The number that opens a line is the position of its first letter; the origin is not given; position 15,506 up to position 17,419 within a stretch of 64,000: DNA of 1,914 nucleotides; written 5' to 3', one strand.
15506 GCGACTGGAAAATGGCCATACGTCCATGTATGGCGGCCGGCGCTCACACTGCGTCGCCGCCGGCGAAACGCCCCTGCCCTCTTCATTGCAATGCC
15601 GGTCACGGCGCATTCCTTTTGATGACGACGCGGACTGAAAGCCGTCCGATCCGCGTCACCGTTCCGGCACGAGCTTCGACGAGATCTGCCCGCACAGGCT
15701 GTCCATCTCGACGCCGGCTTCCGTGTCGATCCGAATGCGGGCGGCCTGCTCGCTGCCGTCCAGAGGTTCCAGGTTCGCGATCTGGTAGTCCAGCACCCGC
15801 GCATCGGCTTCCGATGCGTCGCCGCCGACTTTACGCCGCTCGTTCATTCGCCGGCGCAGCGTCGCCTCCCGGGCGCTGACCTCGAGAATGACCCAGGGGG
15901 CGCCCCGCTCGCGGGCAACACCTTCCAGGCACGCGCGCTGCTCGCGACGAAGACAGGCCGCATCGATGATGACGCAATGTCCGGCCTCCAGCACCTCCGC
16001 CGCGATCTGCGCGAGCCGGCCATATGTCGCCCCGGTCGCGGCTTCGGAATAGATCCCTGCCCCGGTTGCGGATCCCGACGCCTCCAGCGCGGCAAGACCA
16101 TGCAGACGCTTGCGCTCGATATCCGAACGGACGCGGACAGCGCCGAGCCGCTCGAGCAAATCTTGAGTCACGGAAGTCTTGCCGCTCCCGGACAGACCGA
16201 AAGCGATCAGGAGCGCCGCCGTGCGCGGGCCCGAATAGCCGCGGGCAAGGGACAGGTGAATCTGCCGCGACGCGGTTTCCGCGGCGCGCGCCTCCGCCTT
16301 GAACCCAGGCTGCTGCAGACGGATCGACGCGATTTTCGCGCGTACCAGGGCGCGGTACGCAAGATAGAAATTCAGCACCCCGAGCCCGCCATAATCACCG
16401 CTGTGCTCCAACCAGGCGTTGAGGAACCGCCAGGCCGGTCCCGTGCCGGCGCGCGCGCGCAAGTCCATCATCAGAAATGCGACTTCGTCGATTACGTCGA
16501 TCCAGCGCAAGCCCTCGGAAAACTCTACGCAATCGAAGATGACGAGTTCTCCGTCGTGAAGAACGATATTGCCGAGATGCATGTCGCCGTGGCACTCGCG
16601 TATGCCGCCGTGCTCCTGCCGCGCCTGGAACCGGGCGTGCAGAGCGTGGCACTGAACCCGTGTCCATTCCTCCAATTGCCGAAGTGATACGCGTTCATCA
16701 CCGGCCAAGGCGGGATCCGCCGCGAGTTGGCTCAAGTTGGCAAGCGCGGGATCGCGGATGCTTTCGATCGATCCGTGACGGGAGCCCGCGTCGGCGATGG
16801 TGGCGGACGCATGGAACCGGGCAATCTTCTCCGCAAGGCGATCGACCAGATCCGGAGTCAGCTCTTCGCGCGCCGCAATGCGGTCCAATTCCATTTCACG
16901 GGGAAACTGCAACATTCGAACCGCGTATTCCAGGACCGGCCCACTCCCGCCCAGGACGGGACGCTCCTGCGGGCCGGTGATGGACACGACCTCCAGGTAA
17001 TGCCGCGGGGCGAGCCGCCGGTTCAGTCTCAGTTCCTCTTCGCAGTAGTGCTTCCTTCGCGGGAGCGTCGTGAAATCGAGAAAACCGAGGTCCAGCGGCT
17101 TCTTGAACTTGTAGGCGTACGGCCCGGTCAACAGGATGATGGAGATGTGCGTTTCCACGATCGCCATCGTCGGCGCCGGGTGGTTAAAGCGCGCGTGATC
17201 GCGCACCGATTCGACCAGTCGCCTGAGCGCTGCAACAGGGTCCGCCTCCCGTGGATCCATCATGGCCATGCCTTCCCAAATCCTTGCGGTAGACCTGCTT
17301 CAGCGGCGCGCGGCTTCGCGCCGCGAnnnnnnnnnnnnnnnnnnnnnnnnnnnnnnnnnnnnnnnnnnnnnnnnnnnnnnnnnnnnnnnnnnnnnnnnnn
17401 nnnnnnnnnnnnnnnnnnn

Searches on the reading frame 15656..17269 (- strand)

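Call 12: search_protein_families(library=pfam, proteins=[window:15656-17269:-])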
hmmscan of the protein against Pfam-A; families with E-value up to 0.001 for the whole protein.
window:15656-17269:- (537 aa): 4 families
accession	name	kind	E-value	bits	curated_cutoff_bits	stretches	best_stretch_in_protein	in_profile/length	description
PF13671.12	AAA_33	-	1.7e-32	113.2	27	1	353-503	1-143/143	AAA domain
PF01636.29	APH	-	1.9e-08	34.8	23.2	1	75-292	36-232/239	Phosphotransferase enzyme family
PF06414.18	Zeta_toxin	-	0.00027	20.9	22.3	1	351-482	17-147/199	Zeta toxin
PF13238.12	AAA_18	-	0.0003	21.7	29.4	0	358-481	5-114/128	AAA domain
